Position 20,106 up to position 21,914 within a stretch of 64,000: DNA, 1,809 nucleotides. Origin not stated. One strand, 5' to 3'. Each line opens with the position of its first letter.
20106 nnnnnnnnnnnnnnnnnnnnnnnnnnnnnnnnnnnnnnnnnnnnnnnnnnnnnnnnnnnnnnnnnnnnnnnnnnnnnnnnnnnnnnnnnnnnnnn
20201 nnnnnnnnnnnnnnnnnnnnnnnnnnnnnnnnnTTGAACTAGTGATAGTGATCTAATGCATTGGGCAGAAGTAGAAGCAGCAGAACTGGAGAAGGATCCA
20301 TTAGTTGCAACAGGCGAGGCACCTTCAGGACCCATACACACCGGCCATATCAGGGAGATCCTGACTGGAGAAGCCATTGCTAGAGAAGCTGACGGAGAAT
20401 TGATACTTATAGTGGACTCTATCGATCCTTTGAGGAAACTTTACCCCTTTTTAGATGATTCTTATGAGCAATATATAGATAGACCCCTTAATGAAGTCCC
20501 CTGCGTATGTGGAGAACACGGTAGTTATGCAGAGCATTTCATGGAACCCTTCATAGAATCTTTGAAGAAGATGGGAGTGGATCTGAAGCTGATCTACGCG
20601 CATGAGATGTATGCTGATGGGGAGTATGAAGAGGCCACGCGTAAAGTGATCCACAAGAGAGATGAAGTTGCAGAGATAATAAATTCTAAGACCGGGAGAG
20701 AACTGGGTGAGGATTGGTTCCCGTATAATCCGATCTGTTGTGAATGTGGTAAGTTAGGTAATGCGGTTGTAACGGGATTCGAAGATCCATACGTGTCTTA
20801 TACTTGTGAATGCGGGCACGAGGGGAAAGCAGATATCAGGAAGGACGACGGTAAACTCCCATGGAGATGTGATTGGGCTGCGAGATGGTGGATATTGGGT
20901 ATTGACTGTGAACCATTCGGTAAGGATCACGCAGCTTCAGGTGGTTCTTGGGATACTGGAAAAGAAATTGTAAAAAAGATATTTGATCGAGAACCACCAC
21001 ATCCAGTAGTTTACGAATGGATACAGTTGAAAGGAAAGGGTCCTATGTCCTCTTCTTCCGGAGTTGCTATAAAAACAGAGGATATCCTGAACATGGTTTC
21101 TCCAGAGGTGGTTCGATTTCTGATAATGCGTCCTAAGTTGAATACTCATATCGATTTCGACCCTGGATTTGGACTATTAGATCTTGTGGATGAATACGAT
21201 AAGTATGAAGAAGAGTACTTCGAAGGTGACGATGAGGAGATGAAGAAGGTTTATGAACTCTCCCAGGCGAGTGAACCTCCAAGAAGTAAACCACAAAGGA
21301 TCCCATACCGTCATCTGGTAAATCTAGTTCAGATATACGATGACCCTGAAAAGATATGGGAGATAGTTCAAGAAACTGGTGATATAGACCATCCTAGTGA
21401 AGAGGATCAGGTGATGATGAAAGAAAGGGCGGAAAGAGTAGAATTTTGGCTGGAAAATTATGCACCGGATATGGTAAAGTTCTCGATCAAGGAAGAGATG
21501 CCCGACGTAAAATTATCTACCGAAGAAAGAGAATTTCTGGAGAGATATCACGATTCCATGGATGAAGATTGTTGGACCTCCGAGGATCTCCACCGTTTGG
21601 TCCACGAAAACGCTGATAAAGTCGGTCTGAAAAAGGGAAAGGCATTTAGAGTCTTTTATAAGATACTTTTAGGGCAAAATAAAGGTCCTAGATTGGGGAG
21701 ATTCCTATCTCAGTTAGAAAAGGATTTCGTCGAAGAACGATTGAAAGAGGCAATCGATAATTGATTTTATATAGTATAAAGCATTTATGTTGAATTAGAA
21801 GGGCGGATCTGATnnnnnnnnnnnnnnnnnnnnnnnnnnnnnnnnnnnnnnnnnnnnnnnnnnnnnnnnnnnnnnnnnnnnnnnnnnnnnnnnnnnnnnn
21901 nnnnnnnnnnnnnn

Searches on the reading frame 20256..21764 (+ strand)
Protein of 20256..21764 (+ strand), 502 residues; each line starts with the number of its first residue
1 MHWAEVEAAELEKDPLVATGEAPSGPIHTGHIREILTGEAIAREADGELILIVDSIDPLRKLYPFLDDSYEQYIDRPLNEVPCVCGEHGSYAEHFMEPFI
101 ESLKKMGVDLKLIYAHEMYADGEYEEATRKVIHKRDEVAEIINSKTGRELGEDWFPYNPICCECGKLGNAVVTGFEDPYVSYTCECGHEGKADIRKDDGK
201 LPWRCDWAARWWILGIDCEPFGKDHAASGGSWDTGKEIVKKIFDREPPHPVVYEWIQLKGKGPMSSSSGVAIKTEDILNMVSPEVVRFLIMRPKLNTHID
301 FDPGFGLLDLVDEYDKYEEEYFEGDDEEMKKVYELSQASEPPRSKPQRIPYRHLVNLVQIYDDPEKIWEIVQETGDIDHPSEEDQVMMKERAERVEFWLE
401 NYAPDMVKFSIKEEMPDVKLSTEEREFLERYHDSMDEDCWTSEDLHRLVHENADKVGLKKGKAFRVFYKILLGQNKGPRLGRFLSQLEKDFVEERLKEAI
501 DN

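Call 108: search_protein_families(library=pfam, proteins=[window:20256-21764:+], max_evalue=0.00001)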
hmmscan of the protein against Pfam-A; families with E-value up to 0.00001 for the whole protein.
window:20256-21764:+ (502 aa): 2 families
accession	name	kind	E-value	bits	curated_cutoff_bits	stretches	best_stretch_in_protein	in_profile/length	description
PF01921.24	tRNA-synt_1f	-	1.9e-111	372.9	27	1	1-338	1-359/360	tRNA synthetases class I (K)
PF19269.4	Anticodon_2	-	4.2e-07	30.9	23.6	1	409-500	45-141/141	Anticodon binding domain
